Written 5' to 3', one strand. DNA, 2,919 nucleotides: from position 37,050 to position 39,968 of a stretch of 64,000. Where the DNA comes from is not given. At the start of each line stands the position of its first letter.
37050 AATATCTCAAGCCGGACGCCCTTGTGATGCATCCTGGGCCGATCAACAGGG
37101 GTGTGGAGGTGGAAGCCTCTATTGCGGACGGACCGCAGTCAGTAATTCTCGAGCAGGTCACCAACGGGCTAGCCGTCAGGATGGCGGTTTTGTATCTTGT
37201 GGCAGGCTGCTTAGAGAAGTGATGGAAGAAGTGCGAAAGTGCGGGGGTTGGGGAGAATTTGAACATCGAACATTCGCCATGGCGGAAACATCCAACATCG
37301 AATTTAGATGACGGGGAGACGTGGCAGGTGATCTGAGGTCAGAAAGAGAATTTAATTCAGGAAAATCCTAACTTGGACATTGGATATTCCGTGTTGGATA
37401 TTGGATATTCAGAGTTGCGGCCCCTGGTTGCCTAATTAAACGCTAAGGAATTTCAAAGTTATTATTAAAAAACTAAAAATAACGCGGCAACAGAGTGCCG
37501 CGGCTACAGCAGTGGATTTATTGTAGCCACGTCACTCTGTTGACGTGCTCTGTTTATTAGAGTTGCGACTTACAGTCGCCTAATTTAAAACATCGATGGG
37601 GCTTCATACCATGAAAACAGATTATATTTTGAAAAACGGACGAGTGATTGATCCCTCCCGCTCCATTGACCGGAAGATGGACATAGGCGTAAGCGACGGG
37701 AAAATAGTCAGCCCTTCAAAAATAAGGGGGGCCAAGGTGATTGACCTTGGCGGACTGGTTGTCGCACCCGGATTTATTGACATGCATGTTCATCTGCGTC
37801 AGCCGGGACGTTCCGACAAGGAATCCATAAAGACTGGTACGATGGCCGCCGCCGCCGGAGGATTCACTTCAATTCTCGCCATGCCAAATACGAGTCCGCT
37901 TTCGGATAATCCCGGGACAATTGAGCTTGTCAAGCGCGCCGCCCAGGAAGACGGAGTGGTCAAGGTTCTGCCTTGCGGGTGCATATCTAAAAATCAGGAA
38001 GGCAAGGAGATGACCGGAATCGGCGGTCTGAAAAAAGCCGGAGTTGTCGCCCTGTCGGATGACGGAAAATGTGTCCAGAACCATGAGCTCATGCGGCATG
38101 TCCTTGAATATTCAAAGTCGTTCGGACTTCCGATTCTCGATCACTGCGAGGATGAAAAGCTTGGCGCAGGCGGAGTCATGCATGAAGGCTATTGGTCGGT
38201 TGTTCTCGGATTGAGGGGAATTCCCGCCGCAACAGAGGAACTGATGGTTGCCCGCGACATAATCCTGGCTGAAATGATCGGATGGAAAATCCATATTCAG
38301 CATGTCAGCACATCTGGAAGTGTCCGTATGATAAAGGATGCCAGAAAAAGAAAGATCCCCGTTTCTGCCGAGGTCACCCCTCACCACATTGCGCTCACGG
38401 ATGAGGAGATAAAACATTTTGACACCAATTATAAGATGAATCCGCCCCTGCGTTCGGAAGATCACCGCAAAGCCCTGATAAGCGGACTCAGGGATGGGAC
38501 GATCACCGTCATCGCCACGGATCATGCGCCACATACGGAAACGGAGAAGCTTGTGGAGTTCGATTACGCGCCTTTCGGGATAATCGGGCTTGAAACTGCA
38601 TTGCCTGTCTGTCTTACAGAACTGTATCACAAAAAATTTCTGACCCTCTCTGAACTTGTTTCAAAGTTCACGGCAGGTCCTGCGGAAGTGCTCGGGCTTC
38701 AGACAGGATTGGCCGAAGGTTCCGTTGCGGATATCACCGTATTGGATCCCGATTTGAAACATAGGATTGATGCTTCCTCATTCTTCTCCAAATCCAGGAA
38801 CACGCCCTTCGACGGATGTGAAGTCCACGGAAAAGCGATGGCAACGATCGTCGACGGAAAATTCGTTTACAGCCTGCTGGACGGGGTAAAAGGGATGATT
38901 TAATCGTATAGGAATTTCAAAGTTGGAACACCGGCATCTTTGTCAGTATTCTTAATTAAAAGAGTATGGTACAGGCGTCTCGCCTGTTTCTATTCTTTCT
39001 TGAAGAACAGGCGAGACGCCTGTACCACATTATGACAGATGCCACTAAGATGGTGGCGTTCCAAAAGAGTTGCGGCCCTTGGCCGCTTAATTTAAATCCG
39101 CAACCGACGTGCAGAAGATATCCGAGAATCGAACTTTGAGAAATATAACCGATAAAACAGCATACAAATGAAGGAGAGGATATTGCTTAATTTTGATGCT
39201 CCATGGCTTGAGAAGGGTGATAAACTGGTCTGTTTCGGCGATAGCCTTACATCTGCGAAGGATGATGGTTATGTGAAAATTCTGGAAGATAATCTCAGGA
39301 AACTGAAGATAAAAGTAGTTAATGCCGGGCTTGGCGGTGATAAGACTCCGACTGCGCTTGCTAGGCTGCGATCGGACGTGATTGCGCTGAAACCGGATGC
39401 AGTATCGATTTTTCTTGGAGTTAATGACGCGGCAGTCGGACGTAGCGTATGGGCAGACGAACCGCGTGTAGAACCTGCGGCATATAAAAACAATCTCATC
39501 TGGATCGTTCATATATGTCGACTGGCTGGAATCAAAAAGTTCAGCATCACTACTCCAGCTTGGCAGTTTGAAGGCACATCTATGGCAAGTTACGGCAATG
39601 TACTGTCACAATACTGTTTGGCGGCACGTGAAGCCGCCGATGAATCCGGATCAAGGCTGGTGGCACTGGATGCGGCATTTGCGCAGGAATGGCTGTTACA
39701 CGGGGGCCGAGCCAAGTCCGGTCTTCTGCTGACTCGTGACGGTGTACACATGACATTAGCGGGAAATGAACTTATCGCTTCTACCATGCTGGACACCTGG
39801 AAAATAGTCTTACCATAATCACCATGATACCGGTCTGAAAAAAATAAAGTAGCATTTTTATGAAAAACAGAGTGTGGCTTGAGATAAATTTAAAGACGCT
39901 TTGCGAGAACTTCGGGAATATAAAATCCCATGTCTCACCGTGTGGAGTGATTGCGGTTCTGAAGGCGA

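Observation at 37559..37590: The module A hairpin keeps its pairing while its sequence changes (compensatory variation)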

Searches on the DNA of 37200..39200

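Call 30: search_rna_families(source=window, start=37200, end=39200, threshold=evalue, max_evalue=10)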
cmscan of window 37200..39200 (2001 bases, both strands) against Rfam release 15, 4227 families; matches with E-value up to 10: 11.
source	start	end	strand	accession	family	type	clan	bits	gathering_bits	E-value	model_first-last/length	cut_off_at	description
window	38965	39029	-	RF04096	mir-4433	Gene; miRNA;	-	37.3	77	2.8e-05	1-83/83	no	mir-4433 microRNA precursor family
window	38958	39039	+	RF00927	mir-582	Gene; miRNA;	-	31.8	84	0.00074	1-83/83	no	mir-582 microRNA precursor family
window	38970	39024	-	RF04250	mir-236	Gene; miRNA;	CL00138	28.9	55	0.0043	1-76/76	no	mir-236 microRNA precursor family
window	38965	39029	-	RF03557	MIR6019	Gene; miRNA;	-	20.3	100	0.75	1-111/111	no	MIR6019 microRNA precursor family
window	38971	39023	-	RF04262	MIR1319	Gene; miRNA;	-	19.7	116.6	2.3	1-119/119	no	MIR1319 microRNA precursor family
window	38939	39022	+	RF01761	wcaG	Cis-reg;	-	17.7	42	2.8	1-98/98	no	wcaG RNA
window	38972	39043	-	RF01930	bxd_2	Gene; lncRNA;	-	17.1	80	0.66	1-91/91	no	Bithoraxoid conserved region 2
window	38394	38481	+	RF00345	snoR1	Gene; snRNA; snoRNA; CD-box;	CL00066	16.1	49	4.8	1-93/93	no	Small nucleolar RNA snoR1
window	37497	37528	-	RF03139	S4-Bacteroidia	Cis-reg; leader;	CL00119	15.2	34.7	5.7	1-32/34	no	S4-Bacteroidia ribosomal protein leader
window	38587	38687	+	RF02166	PVT1_3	Gene; lncRNA;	-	14.8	45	0.71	1-95/95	no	Pvt1 oncogene conserved region 3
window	38214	38274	+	RF01310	sR7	Gene; snRNA; snoRNA; CD-box;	-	13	37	7.5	1-57/57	no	Small nucleolar RNA sR7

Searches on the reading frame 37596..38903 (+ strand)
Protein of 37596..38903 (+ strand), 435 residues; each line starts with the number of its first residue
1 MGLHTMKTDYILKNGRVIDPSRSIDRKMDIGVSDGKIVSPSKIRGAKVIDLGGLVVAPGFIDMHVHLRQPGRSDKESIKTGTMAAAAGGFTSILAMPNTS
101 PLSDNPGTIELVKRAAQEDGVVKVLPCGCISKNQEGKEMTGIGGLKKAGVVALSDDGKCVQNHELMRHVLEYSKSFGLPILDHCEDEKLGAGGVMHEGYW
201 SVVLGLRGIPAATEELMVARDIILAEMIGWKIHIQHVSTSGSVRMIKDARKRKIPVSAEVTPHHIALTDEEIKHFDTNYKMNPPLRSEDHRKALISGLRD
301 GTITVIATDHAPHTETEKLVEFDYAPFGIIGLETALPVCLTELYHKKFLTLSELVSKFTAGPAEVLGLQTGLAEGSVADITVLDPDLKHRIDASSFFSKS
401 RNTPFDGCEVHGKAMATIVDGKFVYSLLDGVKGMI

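Call 11: search_protein_families(library=pfam, proteins=[window:37596-38903:+])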
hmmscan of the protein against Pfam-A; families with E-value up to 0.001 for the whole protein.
window:37596-38903:+ (435 aa): 3 families
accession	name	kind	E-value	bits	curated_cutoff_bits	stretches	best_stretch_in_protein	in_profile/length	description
PF01979.26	Amidohydro_1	-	1.8e-26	93.7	25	1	55-424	1-345/345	Amidohydrolase family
PF07969.17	Amidohydro_3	-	2e-16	60.9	29.7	2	254-425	327-472/472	Amidohydrolase family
PF12890.13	DHOase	-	4.4e-09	37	21.2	1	55-240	3-140/142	Dihydro-orotase-like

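Call 12: find_encoding_contigs(protein=window:37596-38903:+, flank=10000, max_places=6)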
Protein window:37596-38903:+ (435 aa): 4 contigs read that carry it; 4 places shown.
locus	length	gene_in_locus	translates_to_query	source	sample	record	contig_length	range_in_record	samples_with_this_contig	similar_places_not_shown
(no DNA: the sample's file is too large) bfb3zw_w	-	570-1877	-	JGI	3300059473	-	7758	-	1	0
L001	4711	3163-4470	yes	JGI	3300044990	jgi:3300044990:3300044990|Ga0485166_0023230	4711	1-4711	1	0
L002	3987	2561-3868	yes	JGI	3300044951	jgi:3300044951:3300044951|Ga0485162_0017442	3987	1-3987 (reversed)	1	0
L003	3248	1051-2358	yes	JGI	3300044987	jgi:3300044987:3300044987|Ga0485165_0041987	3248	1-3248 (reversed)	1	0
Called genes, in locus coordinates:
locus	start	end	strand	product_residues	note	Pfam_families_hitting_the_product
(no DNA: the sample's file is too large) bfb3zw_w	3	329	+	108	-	?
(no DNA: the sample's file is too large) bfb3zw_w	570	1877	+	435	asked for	PF01979:Amidohydro_1, PF07969:Amidohydro_3 (weak), PF12890:DHOase, PF07969:Amidohydro_3 (weak)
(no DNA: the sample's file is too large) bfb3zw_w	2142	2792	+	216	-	PF00657:Lipase_GDSL, PF04311:DUF459 (weak), PF13472:Lipase_GDSL_2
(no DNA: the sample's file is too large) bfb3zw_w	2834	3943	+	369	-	PF01168:Ala_racemase_N, PF00842:Ala_racemase_C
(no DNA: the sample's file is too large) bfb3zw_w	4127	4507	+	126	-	PF13366:PDDEXK_3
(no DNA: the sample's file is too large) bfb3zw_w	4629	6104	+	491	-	PF07690:MFS_1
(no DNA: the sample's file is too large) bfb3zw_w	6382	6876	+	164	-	PF00383:dCMP_cyt_deam_1, PF14437:MafB19-deam, PF14439:Bd3614-deam (weak)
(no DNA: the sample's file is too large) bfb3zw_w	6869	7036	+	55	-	-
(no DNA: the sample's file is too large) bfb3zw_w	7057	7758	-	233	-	PF01018:GTP1_OBG, PF01926:MMR_HSR1, PF02421:FeoB_N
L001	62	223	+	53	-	-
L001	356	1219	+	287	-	PF02811:PHP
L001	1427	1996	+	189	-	PF00156:Pribosyltran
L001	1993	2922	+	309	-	PF02729:OTCace_N, PF00185:OTCace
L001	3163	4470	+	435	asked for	PF01979:Amidohydro_1, PF07969:Amidohydro_3 (weak), PF12890:DHOase, PF07969:Amidohydro_3 (weak)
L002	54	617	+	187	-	-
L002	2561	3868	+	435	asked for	PF01979:Amidohydro_1, PF07969:Amidohydro_3 (weak), PF12890:DHOase, PF07969:Amidohydro_3 (weak)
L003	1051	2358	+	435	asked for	PF01979:Amidohydro_1, PF07969:Amidohydro_3 (weak), PF12890:DHOase, PF07969:Amidohydro_3 (weak)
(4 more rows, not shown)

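Call 43: search_protein_families(library=pfam, proteins=[L312:4095-5315:+, L318:661-1041:+, L305:3280-4635:+, L296:8326-8649:+, L303:618-986:-])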
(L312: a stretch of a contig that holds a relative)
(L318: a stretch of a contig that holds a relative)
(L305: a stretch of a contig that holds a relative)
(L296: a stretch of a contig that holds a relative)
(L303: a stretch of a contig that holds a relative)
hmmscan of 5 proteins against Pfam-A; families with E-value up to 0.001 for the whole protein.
L312:4095-5315:+ (406 aa): 2 families
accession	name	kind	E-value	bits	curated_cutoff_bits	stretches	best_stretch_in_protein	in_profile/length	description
PF04986.18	Y2_Tnp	-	3.8e-46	157.8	20.9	1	148-328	1-178/183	Putative transposase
PF14319.11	Zn_Tnp_IS91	-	3.7e-20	72.2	26.3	1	25-110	6-90/90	Transposase zinc-binding domain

L318:661-1041:+ (126 aa): 0 families

L305:3280-4635:+ (451 aa): 3 families
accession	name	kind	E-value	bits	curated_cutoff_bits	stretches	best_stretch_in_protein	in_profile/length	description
PF00589.27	Phage_integrase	-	3.9e-36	124.9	27.1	1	239-438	3-169/172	Phage integrase family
PF13495.12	Phage_int_SAM_4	-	2.6e-33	114.7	27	2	137-221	1-84/85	Phage integrase, N-terminal SAM-like domain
PF02899.23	Phage_int_SAM_1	-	7.3e-05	23.4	22.3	0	147-217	11-81/83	Phage integrase, N-terminal SAM-like domain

L296:8326-8649:+ (107 aa): 0 families

L303:618-986:- (122 aa): 0 families

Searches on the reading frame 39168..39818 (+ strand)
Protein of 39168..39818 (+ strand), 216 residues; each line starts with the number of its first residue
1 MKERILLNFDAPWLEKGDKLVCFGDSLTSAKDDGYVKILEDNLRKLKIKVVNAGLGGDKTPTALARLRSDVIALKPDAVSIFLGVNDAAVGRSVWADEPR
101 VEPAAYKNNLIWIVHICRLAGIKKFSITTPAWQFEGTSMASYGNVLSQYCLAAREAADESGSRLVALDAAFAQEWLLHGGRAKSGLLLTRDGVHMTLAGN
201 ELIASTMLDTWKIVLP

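Call 11: search_protein_families(library=pfam, proteins=[window:39168-39818:+])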
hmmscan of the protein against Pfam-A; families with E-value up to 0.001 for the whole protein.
window:39168-39818:+ (216 aa): 3 families
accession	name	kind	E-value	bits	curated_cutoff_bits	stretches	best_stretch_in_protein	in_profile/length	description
PF13472.12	Lipase_GDSL_2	-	2.4e-19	70.9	32.9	1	22-202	1-178/178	GDSL-like Lipase/Acylhydrolase family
PF00657.28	Lipase_GDSL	-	8.5e-13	49.4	23.6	1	20-205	1-206/208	GDSL-like Lipase/Acylhydrolase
PF04311.20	DUF459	-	3.3e-06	27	27.2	1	20-209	2-196/197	Protein of unknown function (DUF459)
